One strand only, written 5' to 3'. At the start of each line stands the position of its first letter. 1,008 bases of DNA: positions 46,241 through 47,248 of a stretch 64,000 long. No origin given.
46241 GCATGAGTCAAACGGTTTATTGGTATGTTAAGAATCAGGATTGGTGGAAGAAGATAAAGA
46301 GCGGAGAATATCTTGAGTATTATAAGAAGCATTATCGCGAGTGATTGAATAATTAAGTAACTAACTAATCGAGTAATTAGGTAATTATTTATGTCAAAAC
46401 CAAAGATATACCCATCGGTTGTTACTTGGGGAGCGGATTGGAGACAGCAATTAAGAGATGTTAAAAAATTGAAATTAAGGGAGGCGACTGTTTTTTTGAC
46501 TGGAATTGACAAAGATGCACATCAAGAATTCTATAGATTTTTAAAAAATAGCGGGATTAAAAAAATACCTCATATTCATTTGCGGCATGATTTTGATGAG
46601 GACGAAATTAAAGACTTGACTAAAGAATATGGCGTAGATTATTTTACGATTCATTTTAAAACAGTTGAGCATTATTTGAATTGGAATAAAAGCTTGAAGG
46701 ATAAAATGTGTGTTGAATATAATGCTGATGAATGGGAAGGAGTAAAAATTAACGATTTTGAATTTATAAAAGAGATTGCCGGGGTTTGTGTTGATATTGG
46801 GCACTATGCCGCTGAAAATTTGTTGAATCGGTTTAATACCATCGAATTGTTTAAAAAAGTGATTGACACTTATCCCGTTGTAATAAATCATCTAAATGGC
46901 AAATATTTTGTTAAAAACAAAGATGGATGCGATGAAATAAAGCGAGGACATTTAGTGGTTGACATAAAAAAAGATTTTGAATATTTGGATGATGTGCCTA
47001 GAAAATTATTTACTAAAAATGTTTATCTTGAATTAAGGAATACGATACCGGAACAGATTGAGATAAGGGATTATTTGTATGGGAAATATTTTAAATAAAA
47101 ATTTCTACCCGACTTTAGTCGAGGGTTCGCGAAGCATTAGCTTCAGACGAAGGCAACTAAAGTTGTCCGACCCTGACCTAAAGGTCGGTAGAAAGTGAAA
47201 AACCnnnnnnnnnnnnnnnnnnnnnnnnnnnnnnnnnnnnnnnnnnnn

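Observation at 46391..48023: Eukaryote/giant-virus-type NRS/ER epimerase-reductase in place of bacterial RmlC+RmlD, plus an unknown ORF inside the rhamnose set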

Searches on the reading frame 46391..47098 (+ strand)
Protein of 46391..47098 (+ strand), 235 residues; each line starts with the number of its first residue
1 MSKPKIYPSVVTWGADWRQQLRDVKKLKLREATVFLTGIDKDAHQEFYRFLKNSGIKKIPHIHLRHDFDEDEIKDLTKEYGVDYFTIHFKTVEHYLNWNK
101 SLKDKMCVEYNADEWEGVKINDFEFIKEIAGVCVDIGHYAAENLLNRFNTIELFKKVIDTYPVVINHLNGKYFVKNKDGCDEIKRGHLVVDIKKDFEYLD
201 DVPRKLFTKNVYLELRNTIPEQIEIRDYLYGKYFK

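Call 3: search_protein_families(library=pfam, proteins=[window:46391-47098:+], max_evalue=0.01)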
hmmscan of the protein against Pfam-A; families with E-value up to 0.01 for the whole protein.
window:46391-47098:+ (235 aa): 0 families

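Call 4: search_protein_families(library=ncbifam, proteins=[window:46391-47098:+], max_evalue=0.01)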
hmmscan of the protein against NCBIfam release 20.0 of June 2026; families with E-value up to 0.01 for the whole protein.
window:46391-47098:+ (235 aa): 0 families

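Call 6: search_solved_structures(query=window:46391-47098:+, max_evalue=10)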
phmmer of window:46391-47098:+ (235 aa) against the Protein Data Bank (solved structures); distinct sequences matched with E-value up to 10: 7.
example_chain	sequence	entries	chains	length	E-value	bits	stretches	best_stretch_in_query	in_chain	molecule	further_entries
9csl_A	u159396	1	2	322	0.37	13.5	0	190-226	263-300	Geranylgeranyl pyrophosphate synthase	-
9hjz_A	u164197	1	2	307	0.45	13.3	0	190-226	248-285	Geranylgeranyl pyrophosphate synthase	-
6c56_A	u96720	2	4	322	0.51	13.1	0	190-226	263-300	Geranylgeranyl pyrophosphate synthase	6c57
7xoz_A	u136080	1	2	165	0.81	12.4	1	65-122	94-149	ADP-ribosyl cyclase/cyclic ADP-ribose hydrolase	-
7xoz_B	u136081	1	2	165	0.82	12.4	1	65-122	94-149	ADP-ribosyl cyclase/cyclic ADP-ribose hydrolase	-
1dip_A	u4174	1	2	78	1.5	11.5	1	183-223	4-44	DELTA-SLEEP-INDUCING PEPTIDE IMMUNOREACTIVE PEPTIDE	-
8x3v_A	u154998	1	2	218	1.6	11.5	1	150-211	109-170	Protein 2C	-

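Call 8: find_homologous_proteins(query=window:46391-47098:+, max_evalue=0.001)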
Query window:46391-47098:+ (235 aa): 8 proteins with E <= 0.001 among 205 candidates.
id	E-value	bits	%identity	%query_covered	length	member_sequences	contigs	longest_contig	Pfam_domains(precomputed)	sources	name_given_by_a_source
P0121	4.0e-157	539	100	100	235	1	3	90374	-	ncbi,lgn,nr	ncbi:hypothetical protein KKD19_04390 [Patescibacteria group bacterium]|nr:hypothetical protein [Pat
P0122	1.5e-107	377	71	98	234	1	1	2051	-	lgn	-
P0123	2.1e-67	245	48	100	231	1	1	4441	-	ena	-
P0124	3.2e-62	228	46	100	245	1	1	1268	-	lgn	-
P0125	1.2e-54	203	43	100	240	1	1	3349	-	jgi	-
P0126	2.0e-46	177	42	99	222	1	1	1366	-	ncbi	-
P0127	3.3e-27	114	36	96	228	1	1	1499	-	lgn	-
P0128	1.1e-21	96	31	93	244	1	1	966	-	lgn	-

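Call 17: find_encoding_contigs(protein=P0123, flank=5000, max_places=3)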
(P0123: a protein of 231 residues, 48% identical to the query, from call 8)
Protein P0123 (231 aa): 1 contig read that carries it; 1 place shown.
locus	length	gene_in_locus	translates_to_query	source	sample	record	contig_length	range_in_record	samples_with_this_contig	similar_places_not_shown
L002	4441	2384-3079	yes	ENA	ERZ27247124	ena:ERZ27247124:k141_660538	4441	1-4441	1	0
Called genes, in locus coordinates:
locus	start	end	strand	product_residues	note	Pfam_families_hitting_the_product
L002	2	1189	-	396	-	?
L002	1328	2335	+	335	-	PF01073:3Beta_HSD, PF01370:Epimerase, PF02719:Polysacc_synt_2, PF04321:RmlD_sub_bind, PF07993:NAD_binding_4, PF13460:NAD_binding_10 (weak), PF16363:GDP_Man_Dehyd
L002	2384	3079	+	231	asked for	-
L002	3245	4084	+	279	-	PF01370:Epimerase, PF04321:RmlD_sub_bind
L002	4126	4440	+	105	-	?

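Call 18: find_encoding_contigs(protein=P0125, flank=5000, max_places=3)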
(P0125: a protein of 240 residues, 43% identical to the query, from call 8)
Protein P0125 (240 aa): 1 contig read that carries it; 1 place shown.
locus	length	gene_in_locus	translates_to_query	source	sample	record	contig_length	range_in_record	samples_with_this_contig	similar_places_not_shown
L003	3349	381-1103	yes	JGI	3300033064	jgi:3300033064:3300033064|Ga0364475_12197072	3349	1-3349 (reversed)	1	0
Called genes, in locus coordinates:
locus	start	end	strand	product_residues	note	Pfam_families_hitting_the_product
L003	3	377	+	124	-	?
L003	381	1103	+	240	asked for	-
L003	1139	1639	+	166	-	PF00293:NUDIX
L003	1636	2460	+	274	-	PF04321:RmlD_sub_bind, PF01370:Epimerase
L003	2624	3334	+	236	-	PF00483:NTP_transferase, PF12804:NTP_transf_3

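Call 19: predict_structure(alignment_id=A1)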
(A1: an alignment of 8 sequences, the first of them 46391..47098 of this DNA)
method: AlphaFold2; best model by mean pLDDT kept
length: 235 residues; sequences in the alignment: 8
mean_pLDDT: 91.9   pTM: 0.88
mean pLDDT of the five models: 91.9, 91.8, 91.2, 90.5, 90.1
residues with pLDDT >= 90: 187; 70-90: 36; 50-70: 12; < 50: 0
segments of 3 or more residues with pLDDT < 50: none
pLDDT, mean of each block of 10 residues (from residue 1): 87 95 98 94 92 97 94 95 96 93 96 93 96 93 88 96 93 69 76 91 91 96 97 89
secondary structure, 60 per line:
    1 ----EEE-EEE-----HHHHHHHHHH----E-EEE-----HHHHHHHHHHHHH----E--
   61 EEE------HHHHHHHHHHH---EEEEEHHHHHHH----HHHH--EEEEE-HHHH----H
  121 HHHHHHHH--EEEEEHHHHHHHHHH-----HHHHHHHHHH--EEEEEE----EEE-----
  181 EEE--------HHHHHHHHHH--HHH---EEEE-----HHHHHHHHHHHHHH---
elements in order: E5-7 E9-11 H17-26 E33-35 H41-53 E61-63 H70-80 E84-88 H89-95 H100-103 E106-110 H112-115 H120-128 E131-135 H136-145 H151-160 E163-168 E173-175 E181-183 H192-201 E210-213 H219-232

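Call 20: find_encoding_contigs(protein=P0127, flank=5000, max_places=3)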
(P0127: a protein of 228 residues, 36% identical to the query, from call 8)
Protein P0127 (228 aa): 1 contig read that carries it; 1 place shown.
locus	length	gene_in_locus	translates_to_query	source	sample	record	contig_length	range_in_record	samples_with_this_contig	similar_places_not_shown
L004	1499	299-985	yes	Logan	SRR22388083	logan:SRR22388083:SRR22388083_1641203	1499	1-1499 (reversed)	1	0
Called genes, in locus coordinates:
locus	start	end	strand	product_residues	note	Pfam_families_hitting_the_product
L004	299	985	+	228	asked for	-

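Call 21: find_encoding_contigs(protein=P0126, flank=5000, max_places=3)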
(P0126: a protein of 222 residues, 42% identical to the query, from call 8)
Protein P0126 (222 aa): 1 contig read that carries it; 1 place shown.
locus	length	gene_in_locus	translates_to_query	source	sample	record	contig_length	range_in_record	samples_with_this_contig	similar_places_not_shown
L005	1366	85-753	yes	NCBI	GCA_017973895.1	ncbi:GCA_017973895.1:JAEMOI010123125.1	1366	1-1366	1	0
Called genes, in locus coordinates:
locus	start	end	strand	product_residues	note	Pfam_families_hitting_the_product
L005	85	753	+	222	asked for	-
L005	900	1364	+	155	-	?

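Call 24: fold_search(model_id=the predicted structure, library=pdb)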
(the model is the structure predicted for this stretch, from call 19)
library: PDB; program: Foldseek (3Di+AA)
matches with E <= 10: 1555; with E <= 0.001: 13
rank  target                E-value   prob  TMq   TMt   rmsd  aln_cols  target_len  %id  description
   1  8z1i_A                2.3e-06  1.00  0.50  0.45   7.5       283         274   12  Crystal structure of the isomerase Art22 with ethylene glycol (released 2025-04-16)
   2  3p6l                  4.4e-06  1.00  0.53  0.49   6.6       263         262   16  Crystal structure of a Sugar phosphate isomerase/epimerase (BDI_1903) from Parabacteroides distasonis ATCC 8503 at 1.85  (released 2010-12-08)
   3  9koj_A                4.4e-06  1.00  0.50  0.44   7.5       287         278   11  Crystal structure of the isomerase Art22 (released 2025-07-30)
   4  8z1i_B                3.7e-05  1.00  0.47  0.42   8.0       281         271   14  Crystal structure of the isomerase Art22 with ethylene glycol (released 2025-04-16)
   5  5hmq_B                6.9e-05  1.00  0.45  0.22   8.0       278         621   12  xylose isomerase-like TIM barrel/4-hydroxyphenylpyruvate dioxygenase fusion protein (released 2016-10-19)
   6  2j6v_A                2.5e-04  1.00  0.42  0.37   8.5       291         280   13  Crystal structure of the DNA repair enzyme UV Damage Endonuclease (released 2007-10-16)
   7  8hi7_B                4.4e-04  1.00  0.50  0.43   7.0       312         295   13  Crystal structure of a holoenzyme TglHI with two Fe irons for Pseudomonas syringae Peptidyl (S) 2-mercaptoglycine bios (released 2023-08-23)
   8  6v75_D                4.7e-04  1.00  0.53  0.33   6.8       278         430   12  Crystal Structure of Human PKM2 in Complex with L-aspartate (released 2020-03-18)
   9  3c0s                  6.5e-04  0.99  0.45  0.39   8.7       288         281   12  UVDE 3 metals (released 2008-12-09)
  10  8hci_B                6.9e-04  1.00  0.51  0.43   7.0       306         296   13  Crystal structure of a holoenzyme Fe-free TglHI for Pseudomonas syringae Peptidyl (S) 2-mercaptoglycine biosynthesis (released 2023-08-23)
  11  3bzj                  7.4e-04  0.99  0.42  0.37   8.5       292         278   13  UVDE K229L (released 2008-12-09)
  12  3ngf_B                7.9e-04  0.99  0.47  0.44   7.8       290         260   12  Crystal structure of AP endonuclease, family 2 from Brucella melitensis (released 2010-07-07)
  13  3c0l                  7.9e-04  0.99  0.44  0.38   8.8       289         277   12  UVDE K229R (released 2008-12-09)
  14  7tcw_A                1.0e-03  1.00  0.60  0.55   5.6       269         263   13  Methanobactin biosynthetic protein complex of MbnB and MbnC from Methylosinus trichosporium OB3b, H210S mutant (released 2022-03-23)
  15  8yeb_A                1.1e-03  0.99  0.41  0.35   7.7       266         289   11  Crystal structure of L-ribulose 3-epimerase from Arthrobacter globiformis M30 (released 2025-02-12)
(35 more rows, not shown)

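Call 32: search_protein_representatives(alignment_id=A1)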
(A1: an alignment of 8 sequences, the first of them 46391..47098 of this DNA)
Query: 8 sequences, 232 profile positions. Proteins with E-value up to 0.001 (for the whole library): 444; up to 1e-10: 364; up to 1e-30: 178. The best 150 are listed.
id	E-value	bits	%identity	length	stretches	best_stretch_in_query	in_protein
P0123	8.2e-110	382.4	-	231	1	1-232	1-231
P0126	1.3e-89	316.4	-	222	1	2-232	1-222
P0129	2.9e-60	220.3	-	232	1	4-230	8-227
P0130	2.6e-57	210.6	-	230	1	4-232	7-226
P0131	7.1e-56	205.9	-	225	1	3-231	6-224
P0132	3.5e-55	203.7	-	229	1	3-229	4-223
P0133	5.5e-55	203.0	-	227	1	2-229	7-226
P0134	6.4e-53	196.3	-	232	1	1-226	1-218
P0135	1.3e-52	195.3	-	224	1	2-230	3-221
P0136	1.6e-52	195.0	-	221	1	10-231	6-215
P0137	4.0e-52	193.7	-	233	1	2-230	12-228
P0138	3.2e-51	190.7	-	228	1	18-230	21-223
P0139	5.4e-51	190.0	-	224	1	17-225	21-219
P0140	9.9e-51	189.1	-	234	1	8-230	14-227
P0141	4.1e-50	187.1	-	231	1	4-231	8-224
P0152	6.1e-44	166.9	-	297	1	3-230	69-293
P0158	3.1e-42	161.3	-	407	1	4-228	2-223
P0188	2.3e-39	151.9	-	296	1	4-229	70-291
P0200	2.0e-38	148.9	-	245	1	6-228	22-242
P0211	1.5e-37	145.9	-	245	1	3-226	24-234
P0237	6.5e-36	140.6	-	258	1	2-227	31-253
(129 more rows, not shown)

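Call 36: search_solved_structures(query=A2, max_evalue=10, show_alignments=2)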
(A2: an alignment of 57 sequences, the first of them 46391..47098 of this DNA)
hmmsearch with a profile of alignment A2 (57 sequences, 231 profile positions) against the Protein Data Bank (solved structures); distinct sequences matched with E-value up to 10: 4.
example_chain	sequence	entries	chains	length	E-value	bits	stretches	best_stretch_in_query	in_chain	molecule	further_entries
6ehr_F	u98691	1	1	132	0.24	14.3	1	132-175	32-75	Ras-related GTP-binding protein A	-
5x6v_F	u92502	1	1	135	0.25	14.2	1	132-175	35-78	Ras-related GTP-binding protein A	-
3knt_A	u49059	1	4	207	0.47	13.3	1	159-215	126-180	N-glycosylase/DNA lyase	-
3lqy_A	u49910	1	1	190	1.3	11.8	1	49-78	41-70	putative isochorismatase hydrolase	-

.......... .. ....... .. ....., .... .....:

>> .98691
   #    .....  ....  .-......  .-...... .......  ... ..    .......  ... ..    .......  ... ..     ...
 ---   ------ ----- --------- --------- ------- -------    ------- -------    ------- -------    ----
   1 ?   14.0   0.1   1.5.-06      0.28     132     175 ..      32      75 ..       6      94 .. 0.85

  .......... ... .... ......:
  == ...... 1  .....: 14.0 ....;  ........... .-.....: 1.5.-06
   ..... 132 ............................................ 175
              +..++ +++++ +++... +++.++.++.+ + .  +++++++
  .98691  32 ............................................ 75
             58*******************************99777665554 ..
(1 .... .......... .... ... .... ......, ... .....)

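Call 37: search_protein_families(library=pfam, alignment_id=A2, max_evalue=1)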
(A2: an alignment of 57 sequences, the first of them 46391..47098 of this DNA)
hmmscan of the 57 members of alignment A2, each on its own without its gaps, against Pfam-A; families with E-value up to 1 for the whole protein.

A. member 1, window:46391-47098:+ (235 aa): 4 families
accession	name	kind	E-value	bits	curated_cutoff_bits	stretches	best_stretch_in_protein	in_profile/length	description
PF25119.1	HSNSD_N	-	0.028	14.5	27.4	1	61-112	28-82/215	Heparan sulfate-N-deacetylase, N-terminal domain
PF04055.27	Radical_SAM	-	0.053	14.1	29.5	1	20-115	33-129/166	Radical SAM superfamily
PF13433.12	Peripla_BP_5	-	0.11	12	27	1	16-93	176-252/363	Periplasmic binding protein domain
PF04433.23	SWIRM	-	0.12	13.1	28.6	0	18-55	41-80/84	SWIRM domain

B. families by the number of members that match (of 57 scanned): 35 families (the first 25 are shown)
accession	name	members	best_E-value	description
PF01261.30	AP_endonuc_2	5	0.00017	Xylose isomerase-like TIM barrel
PF04473.18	DUF553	5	0.0033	Transglutaminase-like domain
PF12873.12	DUF3825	2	0.0045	Domain of unknown function (DUF3825)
PF14488.12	DUF4434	2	0.08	Domain of unknown function (DUF4434)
PF12824.13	MRP-L20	1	0.0087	Mitochondrial ribosomal protein subunit L20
PF10185.14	Mesd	1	0.015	Chaperone for wingless signalling and trafficking of LDL receptor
PF12643.12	MazG-like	1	0.022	MazG-like family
PF25119.1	HSNSD_N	1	0.028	Heparan sulfate-N-deacetylase, N-terminal domain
PF08246.17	Inhibitor_I29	1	0.03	Cathepsin propeptide inhibitor domain (I29)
PF25029.1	MOM1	1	0.032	MOM1-like domain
PF15261.11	JHY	1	0.036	Jhy protein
PF07957.16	DUF3294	1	0.038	Protein of unknown function (DUF3294)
PF18335.7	SH3_13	1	0.039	ATP-dependent RecD-like DNA helicase SH3 domain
PF11661.13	DUF2986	1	0.047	Protein of unknown function (DUF2986)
PF24966.2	Ig_TR130_2nd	1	0.05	TR130 second Ig-like domain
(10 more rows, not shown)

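Call 39: find_related_loci(query=A1, collection=genome_contigs, flank=6000)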
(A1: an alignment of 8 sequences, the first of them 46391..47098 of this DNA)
Query A1 (235 aa) in genome_contigs; peptide patterns used: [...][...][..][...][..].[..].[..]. (x = any residue, [..] = any of these).
83 stretches matched a pattern; 29 encode a relative of the query (tblastn E <= 1e-3); 29 distinct loci.
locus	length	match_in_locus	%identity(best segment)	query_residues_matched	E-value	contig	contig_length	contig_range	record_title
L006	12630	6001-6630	36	5-229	7e-38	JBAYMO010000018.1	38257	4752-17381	MAG: Candidatus Buchananbacteria bacterium isolate SO_2016_LW1_41 scaffold00835_LW64-88_2016, whole genome shotgun seque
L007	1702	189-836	33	1-229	1e-33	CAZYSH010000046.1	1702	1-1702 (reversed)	MAG TPA_asm: uncultured Candidatus Saccharibacteria bacterium isolate binchicken_co330_129 genome assembly, contig: NODE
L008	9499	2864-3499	35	5-229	2e-32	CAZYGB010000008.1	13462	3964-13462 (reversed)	MAG TPA_asm: uncultured Candidatus Saccharibacteria bacterium isolate SRP178699_co1_366 genome assembly, contig: NODE_60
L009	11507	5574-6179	33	15-229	6e-32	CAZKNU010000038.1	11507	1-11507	MAG TPA_asm: uncultured Methanosarcinales archaeon isolate binchicken_co191_55 genome assembly, contig: NODE_3984_length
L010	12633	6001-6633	31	5-229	6e-32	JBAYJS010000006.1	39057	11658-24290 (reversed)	MAG: Candidatus Buchananbacteria bacterium isolate SO_2016_GW1_61 scaffold01909_OW334_2016, whole genome shotgun sequenc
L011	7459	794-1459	33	3-229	1e-31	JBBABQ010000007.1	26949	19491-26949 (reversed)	MAG: Candidatus Paceibacterota bacterium isolate SO_2017_LW1_25 NODE_1293_length_26949_cov_1.731675_LW64-88_2017, whole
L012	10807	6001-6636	34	5-229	1e-30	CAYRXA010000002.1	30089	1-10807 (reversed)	MAG TPA_asm: uncultured Candidatus Saccharibacteria bacterium isolate SRP067234_co1_76 genome assembly, contig: k99_1079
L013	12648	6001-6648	33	1-229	1e-30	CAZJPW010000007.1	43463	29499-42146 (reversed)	MAG TPA_asm: uncultured Candidatus Saccharibacteria bacterium isolate binchicken_co330_86 genome assembly, contig: NODE_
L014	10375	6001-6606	32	15-229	2e-30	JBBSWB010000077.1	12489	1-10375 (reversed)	MAG: Nanoarchaeota archaeon isolate H41-bin204_1 H41_bin204_1_000000000077, whole genome shotgun sequence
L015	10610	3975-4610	31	5-229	9e-30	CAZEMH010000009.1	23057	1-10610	MAG TPA_asm: uncultured Candidatus Saccharibacteria bacterium isolate binchicken_co184_372 genome assembly, contig: NODE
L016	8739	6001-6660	30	5-229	2e-28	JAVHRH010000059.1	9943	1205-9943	MAG: Parcubacteria group bacterium isolate WB02no10_40_9 NODE_5479_length_9943_cov_6.341222, whole genome shotgun sequen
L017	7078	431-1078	29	1-229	1e-27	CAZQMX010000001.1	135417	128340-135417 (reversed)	MAG TPA_asm: uncultured Candidatus Saccharibacteria bacterium isolate SRP200020_co3_5 genome assembly, contig: NODE_105_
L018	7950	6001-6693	31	1-229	4e-27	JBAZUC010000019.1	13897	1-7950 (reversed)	MAG: Parcubacteria group bacterium isolate SO_2017_GW1_218 NODE_16406_length_13897_cov_1.188235_OW334_2017, whole genome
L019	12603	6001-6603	31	16-229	1e-26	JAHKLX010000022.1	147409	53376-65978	MAG: Candidatus Micrarchaeota archaeon isolate MAG 296 R1_Bin_00314_17_000000000018, whole genome shotgun sequence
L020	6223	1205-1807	29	16-229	3e-26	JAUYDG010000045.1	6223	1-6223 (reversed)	MAG: Nanoarchaeota archaeon isolate C20_metabat.bin.16 C20_k141_563261, whole genome shotgun sequence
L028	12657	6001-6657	28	10-229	6e-20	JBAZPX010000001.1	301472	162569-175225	MAG: Patescibacteria group bacterium isolate SO_2017_SWC_4 scaffold_43_c1_LP-4_2017, whole genome shotgun sequence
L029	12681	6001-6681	31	5-229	1e-17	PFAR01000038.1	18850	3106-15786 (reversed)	MAG: Candidatus Falkowbacteria bacterium CG10_big_fil_rev_8_21_14_0_10_43_10 CG10_8_21_14_0.10_scaffold_4043_c, whole ge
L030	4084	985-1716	26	6-229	1e-14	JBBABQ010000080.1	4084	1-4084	MAG: Candidatus Paceibacterota bacterium isolate SO_2017_LW1_25 NODE_26080_length_4084_cov_1.463230_LW64-88_2017, whole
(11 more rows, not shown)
